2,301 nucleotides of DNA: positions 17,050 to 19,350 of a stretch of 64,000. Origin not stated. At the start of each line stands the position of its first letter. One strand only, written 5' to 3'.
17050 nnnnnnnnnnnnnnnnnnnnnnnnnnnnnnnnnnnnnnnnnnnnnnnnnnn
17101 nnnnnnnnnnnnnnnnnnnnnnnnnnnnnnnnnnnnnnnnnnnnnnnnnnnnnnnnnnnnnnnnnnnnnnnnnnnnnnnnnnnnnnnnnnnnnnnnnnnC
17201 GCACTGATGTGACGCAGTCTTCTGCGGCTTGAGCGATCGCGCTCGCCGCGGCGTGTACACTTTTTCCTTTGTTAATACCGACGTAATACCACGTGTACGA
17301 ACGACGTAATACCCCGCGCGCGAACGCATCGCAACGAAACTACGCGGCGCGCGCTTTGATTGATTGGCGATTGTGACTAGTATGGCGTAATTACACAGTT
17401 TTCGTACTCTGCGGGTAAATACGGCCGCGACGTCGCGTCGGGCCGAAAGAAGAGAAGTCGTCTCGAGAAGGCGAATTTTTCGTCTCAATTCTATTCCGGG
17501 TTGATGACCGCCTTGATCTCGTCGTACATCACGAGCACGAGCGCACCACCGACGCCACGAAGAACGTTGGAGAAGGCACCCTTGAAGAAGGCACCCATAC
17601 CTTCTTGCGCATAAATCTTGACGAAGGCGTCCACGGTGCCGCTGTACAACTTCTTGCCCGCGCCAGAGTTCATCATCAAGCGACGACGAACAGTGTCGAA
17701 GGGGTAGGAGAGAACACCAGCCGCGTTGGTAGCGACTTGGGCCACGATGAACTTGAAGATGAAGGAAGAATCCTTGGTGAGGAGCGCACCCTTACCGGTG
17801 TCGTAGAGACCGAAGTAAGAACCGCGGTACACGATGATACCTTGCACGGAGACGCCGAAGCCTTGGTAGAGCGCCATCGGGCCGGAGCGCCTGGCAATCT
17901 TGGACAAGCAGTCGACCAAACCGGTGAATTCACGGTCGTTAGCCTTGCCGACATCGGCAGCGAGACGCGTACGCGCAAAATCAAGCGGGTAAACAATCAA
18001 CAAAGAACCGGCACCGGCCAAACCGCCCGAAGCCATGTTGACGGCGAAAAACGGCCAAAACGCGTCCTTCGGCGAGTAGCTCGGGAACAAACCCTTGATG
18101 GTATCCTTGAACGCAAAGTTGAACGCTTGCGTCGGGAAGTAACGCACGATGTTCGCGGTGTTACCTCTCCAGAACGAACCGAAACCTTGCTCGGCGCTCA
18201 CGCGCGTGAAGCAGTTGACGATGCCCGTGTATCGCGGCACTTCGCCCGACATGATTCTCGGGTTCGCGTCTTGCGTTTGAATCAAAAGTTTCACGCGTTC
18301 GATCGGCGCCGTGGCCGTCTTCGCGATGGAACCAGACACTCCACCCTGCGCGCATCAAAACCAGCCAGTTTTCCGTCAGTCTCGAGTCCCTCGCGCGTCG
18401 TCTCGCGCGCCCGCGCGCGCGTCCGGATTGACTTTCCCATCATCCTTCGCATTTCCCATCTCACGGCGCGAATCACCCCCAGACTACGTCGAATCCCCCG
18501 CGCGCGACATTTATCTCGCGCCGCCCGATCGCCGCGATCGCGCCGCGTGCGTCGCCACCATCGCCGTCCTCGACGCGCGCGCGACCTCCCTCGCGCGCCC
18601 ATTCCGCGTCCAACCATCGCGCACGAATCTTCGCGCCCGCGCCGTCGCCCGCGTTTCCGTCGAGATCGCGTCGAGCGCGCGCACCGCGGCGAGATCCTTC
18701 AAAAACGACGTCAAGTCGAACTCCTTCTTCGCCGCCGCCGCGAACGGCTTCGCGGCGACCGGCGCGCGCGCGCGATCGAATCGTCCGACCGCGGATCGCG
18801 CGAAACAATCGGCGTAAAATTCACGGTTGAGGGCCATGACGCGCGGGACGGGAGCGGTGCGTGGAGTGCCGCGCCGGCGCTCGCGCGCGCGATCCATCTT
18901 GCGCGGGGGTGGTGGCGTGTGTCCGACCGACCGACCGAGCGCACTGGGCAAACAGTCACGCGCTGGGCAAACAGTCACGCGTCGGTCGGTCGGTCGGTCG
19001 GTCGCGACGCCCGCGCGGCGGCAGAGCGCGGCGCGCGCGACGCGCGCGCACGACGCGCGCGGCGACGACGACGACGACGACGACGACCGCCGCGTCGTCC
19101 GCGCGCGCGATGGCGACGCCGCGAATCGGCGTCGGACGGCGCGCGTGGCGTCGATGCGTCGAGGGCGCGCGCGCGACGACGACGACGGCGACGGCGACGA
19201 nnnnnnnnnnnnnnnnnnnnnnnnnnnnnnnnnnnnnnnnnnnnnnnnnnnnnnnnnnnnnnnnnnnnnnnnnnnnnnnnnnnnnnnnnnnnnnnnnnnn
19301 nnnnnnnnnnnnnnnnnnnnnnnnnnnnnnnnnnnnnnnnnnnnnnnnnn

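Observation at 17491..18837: The ADP/ATP carrier needs a spliced 51-codon 5' exon that the ORF track misses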

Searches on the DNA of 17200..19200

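Call 22: search_rna_families(source=window, start=17200, end=19200, threshold=evalue, max_evalue=1)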
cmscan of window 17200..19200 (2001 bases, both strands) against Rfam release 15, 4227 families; matches with E-value up to 1: 4.
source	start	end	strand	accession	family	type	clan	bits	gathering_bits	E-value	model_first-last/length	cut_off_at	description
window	18909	19014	+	RF03771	mir-341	Gene; miRNA;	-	25.4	90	0.014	1-96/96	no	mir-341 microRNA precursor family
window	18921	18999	-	RF03771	mir-341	Gene; miRNA;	-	23.8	90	0.043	23-74/96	no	mir-341 microRNA precursor family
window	18919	19010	+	RF01988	SECIS_2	Cis-reg;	-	21.8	70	0.37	1-55/55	no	Selenocysteine insertion sequence 2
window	19067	19130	-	RF01059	mir-598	Gene; miRNA;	-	20.3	69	0.5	1-80/80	no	mir-598 microRNA precursor family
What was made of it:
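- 18346..18684 (-): Spliceosomal intron: 339 nt, phase 0, four in-frame stops. No Rfam family inside (call 22).
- Tried and rejected: The only sub-threshold hits (mir-341, SECIS_2) lie in the promoter hairpin at 18909..19014 (call 22).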

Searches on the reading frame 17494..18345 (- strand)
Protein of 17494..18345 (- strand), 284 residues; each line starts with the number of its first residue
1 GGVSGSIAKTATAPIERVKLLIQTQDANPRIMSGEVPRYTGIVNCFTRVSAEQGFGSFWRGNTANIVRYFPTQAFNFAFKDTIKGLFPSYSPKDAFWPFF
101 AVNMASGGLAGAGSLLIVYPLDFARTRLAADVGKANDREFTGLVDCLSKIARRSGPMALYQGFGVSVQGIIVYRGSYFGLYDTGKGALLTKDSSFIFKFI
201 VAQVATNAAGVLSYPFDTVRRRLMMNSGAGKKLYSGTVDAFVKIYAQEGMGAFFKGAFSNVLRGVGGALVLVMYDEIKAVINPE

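Call 38: list_cluster_members(proteins=[window:17494-18345:-, window:17494-18252:-, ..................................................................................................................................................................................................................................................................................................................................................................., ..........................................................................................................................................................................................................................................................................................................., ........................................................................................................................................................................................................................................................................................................, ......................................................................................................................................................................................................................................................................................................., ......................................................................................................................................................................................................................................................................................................, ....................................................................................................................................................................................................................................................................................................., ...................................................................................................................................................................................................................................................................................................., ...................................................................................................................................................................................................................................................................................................])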
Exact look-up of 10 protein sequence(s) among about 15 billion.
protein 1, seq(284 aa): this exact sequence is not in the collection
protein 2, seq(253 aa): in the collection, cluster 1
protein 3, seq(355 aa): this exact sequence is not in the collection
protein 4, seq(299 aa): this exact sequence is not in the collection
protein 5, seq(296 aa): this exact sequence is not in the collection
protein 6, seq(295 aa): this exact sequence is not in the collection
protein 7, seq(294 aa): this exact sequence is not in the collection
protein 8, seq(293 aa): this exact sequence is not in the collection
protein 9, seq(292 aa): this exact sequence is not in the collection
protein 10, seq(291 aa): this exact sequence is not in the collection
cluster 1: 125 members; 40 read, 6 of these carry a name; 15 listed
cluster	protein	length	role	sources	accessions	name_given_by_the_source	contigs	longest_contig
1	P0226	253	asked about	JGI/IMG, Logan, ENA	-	solute carrier family 25 (adenine nucleotide translocator) protein 4/5/6/31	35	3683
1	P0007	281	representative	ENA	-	-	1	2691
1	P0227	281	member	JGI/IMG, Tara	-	strand:+ start:293 stop:1138 length:846 start_codon:yes stop_codon:yes gene_type:complete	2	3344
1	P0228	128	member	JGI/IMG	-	solute carrier family 25 (adenine nucleotide translocator) protein 4/5/6/31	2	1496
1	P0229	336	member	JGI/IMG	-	solute carrier family 25 (adenine nucleotide translocator) protein 4/5/6/31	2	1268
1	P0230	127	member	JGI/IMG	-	solute carrier family 25 (adenine nucleotide translocator) protein 4/5/6/31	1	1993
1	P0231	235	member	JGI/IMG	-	solute carrier family 25 (adenine nucleotide translocator) protein 4/5/6/31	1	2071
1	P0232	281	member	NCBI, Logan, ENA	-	-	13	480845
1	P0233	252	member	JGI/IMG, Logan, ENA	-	-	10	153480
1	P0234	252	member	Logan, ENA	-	-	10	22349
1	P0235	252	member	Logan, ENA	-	-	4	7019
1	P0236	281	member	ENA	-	-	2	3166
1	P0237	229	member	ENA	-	-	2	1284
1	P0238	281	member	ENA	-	-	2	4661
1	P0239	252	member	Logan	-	-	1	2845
